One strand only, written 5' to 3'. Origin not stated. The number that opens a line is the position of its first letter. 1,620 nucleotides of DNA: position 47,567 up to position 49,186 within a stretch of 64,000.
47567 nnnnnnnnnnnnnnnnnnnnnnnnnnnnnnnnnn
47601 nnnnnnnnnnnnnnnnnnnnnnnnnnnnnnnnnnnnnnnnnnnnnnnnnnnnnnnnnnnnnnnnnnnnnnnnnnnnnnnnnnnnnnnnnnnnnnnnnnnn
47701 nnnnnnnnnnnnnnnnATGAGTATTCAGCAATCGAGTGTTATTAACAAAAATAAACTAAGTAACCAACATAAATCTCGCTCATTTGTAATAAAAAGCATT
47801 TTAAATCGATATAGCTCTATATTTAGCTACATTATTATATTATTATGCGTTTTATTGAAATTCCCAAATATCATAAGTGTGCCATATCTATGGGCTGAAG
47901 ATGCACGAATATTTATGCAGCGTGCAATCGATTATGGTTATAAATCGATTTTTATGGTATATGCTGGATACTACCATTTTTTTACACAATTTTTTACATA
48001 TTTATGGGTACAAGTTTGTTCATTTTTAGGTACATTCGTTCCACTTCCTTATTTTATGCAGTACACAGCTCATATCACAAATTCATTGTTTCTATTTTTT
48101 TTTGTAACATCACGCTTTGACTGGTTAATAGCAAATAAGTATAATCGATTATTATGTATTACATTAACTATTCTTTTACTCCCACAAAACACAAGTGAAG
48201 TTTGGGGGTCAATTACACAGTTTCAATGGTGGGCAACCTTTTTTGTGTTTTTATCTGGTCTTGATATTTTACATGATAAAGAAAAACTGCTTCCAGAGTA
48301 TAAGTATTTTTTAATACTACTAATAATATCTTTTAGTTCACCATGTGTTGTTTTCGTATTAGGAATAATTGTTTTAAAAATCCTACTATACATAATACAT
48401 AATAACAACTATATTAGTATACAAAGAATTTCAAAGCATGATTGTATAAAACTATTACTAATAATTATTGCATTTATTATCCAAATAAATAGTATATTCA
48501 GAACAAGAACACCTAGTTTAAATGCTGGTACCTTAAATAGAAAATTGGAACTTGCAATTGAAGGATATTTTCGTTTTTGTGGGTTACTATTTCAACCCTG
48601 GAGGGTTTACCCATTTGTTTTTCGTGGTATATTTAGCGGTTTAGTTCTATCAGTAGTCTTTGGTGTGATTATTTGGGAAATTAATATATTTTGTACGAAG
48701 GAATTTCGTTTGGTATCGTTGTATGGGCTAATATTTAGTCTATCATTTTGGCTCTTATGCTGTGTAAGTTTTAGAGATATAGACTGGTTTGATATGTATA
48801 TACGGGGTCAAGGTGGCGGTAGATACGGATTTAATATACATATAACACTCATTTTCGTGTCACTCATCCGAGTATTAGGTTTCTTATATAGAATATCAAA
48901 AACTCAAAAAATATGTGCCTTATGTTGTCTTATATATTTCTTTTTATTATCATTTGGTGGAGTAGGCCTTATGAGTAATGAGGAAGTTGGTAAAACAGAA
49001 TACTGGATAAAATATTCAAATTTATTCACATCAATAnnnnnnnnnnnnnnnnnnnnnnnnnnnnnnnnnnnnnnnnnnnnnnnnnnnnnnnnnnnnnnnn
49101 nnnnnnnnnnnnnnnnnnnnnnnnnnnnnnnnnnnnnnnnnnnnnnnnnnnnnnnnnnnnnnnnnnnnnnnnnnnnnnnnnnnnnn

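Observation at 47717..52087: Polyprenyl-phospho-pentofuranose donor module (UbiA-type phosphoribosyltransferase, SDR, HAD) next to a GT-C-like membrane protein in a Firmicute glycan locus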

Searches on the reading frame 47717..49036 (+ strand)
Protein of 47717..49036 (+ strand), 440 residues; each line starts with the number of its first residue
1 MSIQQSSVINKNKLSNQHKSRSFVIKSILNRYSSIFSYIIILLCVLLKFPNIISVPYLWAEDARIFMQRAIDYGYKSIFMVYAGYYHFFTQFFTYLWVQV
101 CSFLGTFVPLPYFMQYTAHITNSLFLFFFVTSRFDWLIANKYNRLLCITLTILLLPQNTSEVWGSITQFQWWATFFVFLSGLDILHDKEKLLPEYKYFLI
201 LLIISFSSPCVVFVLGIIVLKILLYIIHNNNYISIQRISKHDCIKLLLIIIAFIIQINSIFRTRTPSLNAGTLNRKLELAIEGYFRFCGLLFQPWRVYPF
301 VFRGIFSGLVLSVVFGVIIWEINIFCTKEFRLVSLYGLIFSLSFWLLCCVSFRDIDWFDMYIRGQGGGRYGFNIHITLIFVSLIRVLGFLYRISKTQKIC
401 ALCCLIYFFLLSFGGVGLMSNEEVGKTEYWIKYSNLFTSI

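Call 103: predict_structure(alignment_id=A5)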
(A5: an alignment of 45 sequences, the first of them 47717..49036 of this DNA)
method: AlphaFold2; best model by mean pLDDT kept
length: 440 residues; sequences in the alignment: 45
mean_pLDDT: 86.3   pTM: 0.88
mean pLDDT of the five models: 86.3, 85.5, 85.1, 84.7, 84.6
residues with pLDDT >= 90: 259; 70-90: 118; 50-70: 54; < 50: 9
segments of 3 or more residues with pLDDT < 50: 297-299
pLDDT, mean of each block of 10 residues (from residue 1): 50 54 76 95 93 85 93 98 96 98 95 96 98 94 95 90 93 98 94 95 97 98 91 83 97 96 74 87 92 61 62 92 88 97 94 82 81 96 90 76 68 56 74 84
secondary structure, 60 per line:
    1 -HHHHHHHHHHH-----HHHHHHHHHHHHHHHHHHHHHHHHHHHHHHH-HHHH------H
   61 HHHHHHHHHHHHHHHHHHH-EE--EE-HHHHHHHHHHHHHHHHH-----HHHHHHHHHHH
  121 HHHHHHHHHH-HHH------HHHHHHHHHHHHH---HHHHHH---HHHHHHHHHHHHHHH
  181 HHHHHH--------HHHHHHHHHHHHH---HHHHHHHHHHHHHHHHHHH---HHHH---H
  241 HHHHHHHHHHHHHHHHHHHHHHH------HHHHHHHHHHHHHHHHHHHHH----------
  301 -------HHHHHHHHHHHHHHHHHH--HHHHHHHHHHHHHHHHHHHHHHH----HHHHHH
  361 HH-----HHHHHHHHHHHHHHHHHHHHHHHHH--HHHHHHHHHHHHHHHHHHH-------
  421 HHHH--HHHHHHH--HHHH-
elements in order: H2-12 H18-48 H50-53 H60-79 H88-104 H110-130 H141-153 H157-162 H166-186 H195-207 H211-229 H233-236 H240-263 H270-290 H308-325 H328-350 H355-362 H368-392 H395-413 H421-424 H427-433 H436-439

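Call 106: fold_search(model_id=the predicted structure, library=pdb)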
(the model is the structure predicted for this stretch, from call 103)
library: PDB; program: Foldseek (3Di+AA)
matches with E <= 10: 253; with E <= 0.001: 0
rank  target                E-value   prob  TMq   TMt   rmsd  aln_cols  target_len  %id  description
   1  6ftg_5                4.8e-03  1.00  0.41  0.30  17.1       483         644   13  Subtomogram average of OST-containing ribosome-translocon complexes from canine rough microsomal membranes (released 2018-03-21)
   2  9n9j_I                8.3e-03  1.00  0.40  0.27  18.3       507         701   14  Structure of a GRP94 folding intermediate engaged with a CCDC134- and FKBP11-bound secretory translocon (released 2025-11-19)
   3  8b6l_I                9.4e-03  1.00  0.43  0.31  16.8       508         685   12  Subtomogram average of the human Sec61-TRAP-OSTA-translocon (released 2022-12-07)
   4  8agc_A                1.5e-02  1.00  0.47  0.33  13.8       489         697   11  Structure of yeast oligosaccharylransferase complex with lipid-linked oligosaccharide and non-acceptor peptide bound (released 2022-12-07)
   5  8age_A                1.7e-02  1.00  0.48  0.35  11.2       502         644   11  Structure of yeast oligosaccharylransferase complex with acceptor peptide bound (released 2022-12-07)
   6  6s7o_A                1.7e-02  1.00  0.44  0.33  13.6       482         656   12  Cryo-EM structure of human oligosaccharyltransferase complex OST-A (released 2019-12-18)
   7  8thr                  4.4e-02  0.35  0.16  0.17  23.8       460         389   13  Structure of the human vesicular monoamine transporter 2 (VMAT2) bound to tetrabenazine in an occluded conformation (released 2023-10-25)
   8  6s7t_A                5.2e-02  0.99  0.43  0.30  17.1       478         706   13  Cryo-EM structure of human oligosaccharyltransferase complex OST-B (released 2019-12-18)
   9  6c26_A                5.7e-02  0.99  0.43  0.32  14.2       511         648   11  The Cryo-EM structure of a eukaryotic oligosaccharyl transferase complex (released 2018-01-31)
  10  3waj                  5.9e-02  0.97  0.37  0.23  18.1       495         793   10  Crystal structure of the Archaeoglobus fulgidus oligosaccharyltransferase (O29867_ARCFU) complex with Zn and sulfate (released 2013-10-30)
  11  6ezn_F                7.6e-02  1.00  0.48  0.35  12.8       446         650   12  Cryo-EM structure of the yeast oligosaccharyltransferase (OST) complex (released 2018-01-17)
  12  9b3k_Z                8.3e-02  0.16  0.12  0.13  24.4       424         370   13  NorA in complex with Fab36 (NorA-BRIL fusion) (released 2024-12-11)
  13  7oci_F                8.6e-02  0.99  0.44  0.33  12.3       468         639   12  Cryo-EM structure of yeast Ost6p containing oligosaccharyltransferase complex (released 2022-02-16)
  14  8agb_A                1.0e-01  0.99  0.43  0.32  12.0       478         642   13  Structure of yeast oligosaccharylransferase complex with lipid-linked oligosaccharide bound (released 2022-12-07)
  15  9s6t_A                1.6e-01  0.94  0.38  0.36   9.3       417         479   12  Ternary cryo-EM structure of chicken ALG12 with Dol25-PP-GlcNAc2Man7, Dol25-P-Man, and Fab (released 2026-03-18)
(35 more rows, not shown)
